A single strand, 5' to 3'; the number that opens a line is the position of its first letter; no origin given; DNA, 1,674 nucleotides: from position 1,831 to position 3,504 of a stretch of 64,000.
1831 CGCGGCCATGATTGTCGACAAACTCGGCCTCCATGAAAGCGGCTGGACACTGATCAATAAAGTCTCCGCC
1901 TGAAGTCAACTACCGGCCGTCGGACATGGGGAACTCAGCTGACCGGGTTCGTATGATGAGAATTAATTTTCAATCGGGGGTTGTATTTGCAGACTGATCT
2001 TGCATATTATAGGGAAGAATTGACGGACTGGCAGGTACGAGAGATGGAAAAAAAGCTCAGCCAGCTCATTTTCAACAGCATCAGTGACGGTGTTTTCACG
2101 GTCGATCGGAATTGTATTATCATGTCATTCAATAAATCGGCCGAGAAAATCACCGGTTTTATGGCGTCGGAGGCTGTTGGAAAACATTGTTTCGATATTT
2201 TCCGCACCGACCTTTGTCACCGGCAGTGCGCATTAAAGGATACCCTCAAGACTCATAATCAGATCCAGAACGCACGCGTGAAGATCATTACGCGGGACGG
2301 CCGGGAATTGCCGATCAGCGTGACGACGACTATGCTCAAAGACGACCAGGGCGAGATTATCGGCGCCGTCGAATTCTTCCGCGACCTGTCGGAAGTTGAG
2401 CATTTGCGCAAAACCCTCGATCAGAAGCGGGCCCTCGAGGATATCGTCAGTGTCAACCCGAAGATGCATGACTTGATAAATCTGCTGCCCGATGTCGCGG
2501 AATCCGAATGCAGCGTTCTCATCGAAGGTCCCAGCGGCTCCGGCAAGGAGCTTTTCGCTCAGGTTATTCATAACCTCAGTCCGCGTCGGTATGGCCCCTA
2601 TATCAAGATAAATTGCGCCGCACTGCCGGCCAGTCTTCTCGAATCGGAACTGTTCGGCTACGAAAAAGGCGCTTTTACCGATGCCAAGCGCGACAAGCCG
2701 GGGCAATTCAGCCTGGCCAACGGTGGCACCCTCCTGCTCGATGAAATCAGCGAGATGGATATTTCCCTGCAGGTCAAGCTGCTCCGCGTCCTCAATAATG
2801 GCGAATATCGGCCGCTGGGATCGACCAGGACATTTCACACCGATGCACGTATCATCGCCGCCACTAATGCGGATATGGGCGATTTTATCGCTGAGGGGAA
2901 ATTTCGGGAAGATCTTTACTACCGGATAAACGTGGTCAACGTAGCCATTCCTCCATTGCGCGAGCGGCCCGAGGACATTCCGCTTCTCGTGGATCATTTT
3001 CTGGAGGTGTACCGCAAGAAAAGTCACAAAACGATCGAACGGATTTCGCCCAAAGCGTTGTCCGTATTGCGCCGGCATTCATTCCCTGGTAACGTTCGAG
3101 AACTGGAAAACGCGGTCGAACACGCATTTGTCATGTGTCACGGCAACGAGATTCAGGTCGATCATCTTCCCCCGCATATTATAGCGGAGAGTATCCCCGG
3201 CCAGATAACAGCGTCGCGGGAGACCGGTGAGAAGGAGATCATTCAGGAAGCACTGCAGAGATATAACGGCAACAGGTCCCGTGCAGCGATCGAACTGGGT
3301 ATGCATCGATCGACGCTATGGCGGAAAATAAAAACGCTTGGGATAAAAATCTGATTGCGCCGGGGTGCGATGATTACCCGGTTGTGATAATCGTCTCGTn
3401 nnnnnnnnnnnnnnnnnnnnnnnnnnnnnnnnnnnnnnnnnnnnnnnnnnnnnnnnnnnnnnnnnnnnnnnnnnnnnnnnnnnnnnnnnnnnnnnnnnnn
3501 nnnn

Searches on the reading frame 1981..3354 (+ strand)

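Call 33: search_protein_families(library=pfam, proteins=[window:1981-3354:+], max_evalue=0.0001)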
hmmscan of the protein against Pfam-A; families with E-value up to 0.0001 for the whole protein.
window:1981-3354:+ (457 aa): 11 families
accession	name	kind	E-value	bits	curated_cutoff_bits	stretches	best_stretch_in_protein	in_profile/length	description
PF00158.32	Sigma54_activat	-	1.2e-65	220.7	20.2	1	156-321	2-167/168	Sigma-54 interaction domain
PF25601.1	AAA_lid_14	-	1.4e-28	98.9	27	1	327-404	1-78/87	AAA+ ATPase lid domain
PF14532.12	Sigma54_activ_2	-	2.1e-17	64.1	25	1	160-326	5-138/138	Sigma-54 interaction domain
PF13426.13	PAS_9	-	3.2e-17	63.1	27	1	35-138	1-103/103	PAS domain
PF00989.32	PAS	-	4.2e-15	56.2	22.6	1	28-135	4-112/113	PAS fold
PF02954.25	HTH_8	-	1.7e-14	53.7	22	1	414-451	3-40/42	Bacterial regulatory protein, Fis family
PF08448.16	PAS_4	-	8.5e-13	48.9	23.1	1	31-140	1-109/110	PAS fold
PF07728.20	AAA_5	-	1.4e-06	28.8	22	1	179-299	2-125/139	AAA domain (dynein-related subfamily)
PF01078.27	Mg_chelatase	-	1.6e-06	28.1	20.3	0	237-296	96-157/207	Magnesium chelatase, subunit ChlI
PF13596.12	PAS_10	-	8.4e-06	26.8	22.1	1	29-136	3-105/106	PAS domain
PF13188.13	PAS_8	-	3.6e-05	24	21.8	0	28-65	4-43/65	PAS domain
